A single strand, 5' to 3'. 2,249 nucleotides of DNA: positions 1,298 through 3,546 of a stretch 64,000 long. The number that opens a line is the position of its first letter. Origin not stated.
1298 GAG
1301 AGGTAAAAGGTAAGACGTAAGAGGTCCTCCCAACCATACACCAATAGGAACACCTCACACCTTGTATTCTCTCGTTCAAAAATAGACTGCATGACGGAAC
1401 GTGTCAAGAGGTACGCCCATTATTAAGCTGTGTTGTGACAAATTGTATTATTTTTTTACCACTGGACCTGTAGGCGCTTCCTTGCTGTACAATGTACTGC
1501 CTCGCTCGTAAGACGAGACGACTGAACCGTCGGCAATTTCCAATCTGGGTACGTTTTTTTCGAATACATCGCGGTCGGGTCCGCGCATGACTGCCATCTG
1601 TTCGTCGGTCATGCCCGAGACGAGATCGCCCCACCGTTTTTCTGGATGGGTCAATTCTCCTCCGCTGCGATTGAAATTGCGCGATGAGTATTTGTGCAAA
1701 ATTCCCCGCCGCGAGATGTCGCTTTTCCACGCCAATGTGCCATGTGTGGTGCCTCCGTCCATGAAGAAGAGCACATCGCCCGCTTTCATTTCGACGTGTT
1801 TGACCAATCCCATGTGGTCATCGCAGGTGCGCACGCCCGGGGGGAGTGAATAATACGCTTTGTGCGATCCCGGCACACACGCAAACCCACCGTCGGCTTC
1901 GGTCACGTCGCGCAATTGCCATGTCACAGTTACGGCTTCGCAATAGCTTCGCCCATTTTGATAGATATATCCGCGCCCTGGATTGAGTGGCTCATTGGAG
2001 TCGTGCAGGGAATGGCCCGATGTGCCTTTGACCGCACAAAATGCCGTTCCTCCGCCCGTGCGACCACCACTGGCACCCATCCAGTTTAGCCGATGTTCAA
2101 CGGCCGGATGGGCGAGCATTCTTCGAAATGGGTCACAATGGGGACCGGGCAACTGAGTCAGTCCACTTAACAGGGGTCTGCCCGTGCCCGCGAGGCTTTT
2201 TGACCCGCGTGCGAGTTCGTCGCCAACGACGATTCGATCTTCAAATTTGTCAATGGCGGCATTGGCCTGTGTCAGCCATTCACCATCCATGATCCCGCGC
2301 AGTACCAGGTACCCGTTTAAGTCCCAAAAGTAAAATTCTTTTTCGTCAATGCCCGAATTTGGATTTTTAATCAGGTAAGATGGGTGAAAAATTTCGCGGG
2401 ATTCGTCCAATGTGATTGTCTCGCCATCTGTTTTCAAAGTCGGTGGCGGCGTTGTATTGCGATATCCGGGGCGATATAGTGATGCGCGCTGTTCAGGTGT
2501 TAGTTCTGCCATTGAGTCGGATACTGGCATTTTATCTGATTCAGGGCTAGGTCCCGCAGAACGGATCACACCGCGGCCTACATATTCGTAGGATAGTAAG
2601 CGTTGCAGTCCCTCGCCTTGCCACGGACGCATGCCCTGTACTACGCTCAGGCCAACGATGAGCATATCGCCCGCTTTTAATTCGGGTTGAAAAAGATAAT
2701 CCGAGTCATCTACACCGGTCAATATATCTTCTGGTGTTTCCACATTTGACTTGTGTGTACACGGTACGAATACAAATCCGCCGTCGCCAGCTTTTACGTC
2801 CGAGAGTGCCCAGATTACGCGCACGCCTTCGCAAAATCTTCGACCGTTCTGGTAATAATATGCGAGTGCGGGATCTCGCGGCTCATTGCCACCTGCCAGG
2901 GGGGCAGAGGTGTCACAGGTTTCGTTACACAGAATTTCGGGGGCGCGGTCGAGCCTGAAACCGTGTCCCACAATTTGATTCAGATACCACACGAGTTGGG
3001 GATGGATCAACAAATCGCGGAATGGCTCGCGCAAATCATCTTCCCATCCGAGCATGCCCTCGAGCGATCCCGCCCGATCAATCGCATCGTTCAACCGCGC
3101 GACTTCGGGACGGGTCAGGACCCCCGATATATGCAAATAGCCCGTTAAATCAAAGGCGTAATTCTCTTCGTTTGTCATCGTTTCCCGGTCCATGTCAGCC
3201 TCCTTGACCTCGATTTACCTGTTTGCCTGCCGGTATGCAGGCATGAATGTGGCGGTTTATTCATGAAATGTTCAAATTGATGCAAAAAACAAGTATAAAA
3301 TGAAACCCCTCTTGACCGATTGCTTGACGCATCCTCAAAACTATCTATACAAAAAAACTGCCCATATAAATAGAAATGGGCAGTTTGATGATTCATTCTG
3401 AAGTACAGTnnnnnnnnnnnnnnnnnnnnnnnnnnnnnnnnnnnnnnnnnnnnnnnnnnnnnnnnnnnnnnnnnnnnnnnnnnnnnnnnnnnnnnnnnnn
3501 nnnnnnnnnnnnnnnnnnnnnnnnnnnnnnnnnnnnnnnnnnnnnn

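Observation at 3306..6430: Low-GC accessory island: PLD-nuclease/SNF2-like helicase gene decapitated by a decayed IS3 element, beside a 3-TM repeat protein (remnant of a defence-like module?)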

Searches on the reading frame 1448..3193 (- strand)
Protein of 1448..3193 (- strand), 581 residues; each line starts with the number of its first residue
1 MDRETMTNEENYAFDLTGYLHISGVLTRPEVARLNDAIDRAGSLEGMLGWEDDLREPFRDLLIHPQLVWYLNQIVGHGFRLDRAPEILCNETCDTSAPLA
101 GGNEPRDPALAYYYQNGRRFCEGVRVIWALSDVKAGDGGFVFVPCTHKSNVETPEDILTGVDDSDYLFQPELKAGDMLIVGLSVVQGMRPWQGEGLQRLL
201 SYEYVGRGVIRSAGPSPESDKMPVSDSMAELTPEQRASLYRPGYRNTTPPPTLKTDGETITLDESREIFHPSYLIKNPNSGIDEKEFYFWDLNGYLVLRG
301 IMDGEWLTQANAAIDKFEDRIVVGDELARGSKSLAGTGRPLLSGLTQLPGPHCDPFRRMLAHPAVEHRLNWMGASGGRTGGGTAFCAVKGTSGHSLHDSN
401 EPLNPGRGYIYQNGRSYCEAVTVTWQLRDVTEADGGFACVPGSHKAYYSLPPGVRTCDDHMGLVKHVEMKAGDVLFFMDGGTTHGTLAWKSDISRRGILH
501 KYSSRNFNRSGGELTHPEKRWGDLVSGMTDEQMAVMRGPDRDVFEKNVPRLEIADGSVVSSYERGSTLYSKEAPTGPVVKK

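Call 36: list_cluster_members(proteins=[window:1448-3193:-, window:298-1275:-, window:3410-4225:-, window:4490-5443:+, P0125, P0126, P0123, L008:6493-9687:-, L010:4716-7910:-, L010:436-1437:-])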
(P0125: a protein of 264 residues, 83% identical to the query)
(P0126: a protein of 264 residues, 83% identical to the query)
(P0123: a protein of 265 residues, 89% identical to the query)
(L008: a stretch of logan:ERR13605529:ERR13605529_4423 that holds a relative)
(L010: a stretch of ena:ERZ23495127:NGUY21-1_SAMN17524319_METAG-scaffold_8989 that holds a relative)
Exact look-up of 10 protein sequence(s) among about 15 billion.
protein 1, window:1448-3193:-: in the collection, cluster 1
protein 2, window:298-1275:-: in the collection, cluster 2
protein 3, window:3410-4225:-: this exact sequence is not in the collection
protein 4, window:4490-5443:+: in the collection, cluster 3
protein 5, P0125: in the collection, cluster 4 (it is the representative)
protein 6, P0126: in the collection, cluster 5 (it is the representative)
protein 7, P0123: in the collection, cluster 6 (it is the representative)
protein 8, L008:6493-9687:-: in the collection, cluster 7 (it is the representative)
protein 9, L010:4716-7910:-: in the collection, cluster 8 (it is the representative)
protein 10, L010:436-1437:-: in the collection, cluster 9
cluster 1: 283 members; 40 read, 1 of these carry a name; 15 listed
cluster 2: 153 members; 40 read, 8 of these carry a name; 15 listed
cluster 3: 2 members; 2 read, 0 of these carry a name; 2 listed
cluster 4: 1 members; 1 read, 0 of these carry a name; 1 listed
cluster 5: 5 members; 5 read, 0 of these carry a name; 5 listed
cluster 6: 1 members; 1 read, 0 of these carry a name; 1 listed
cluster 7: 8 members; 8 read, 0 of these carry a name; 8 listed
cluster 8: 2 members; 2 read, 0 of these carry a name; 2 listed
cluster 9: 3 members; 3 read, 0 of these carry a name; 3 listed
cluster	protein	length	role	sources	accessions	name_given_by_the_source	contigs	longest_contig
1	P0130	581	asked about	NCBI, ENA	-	-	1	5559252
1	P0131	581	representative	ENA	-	-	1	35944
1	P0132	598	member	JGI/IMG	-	ectoine hydroxylase-related dioxygenase (phytanoyl-CoA dioxygenase family)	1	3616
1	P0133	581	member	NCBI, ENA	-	-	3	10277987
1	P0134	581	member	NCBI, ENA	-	-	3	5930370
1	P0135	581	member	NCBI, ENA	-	-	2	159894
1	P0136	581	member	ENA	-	-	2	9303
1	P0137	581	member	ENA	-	-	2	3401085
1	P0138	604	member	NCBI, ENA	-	-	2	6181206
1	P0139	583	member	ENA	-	-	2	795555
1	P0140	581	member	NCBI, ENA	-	-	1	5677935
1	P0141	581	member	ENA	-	-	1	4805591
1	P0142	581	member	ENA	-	-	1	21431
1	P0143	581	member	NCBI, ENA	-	-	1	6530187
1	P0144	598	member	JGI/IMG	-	-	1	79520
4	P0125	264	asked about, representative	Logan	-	-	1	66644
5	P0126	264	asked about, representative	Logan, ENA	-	-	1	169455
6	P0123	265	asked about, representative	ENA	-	-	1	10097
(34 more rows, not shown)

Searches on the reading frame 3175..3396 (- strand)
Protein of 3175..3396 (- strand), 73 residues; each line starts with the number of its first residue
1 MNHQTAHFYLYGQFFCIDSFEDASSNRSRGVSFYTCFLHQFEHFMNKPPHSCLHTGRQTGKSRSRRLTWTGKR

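Call 4: search_protein_families(library=pfam, proteins=[window:3175-3396:-], max_evalue=0.1)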
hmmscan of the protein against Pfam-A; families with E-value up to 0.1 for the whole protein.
window:3175-3396:- (73 aa): 1 family
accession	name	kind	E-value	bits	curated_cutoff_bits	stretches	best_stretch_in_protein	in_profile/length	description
PF03251.18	Tymo_45kd_70kd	-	0.07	12.5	25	1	27-72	175-216/468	Tymovirus 45/70Kd protein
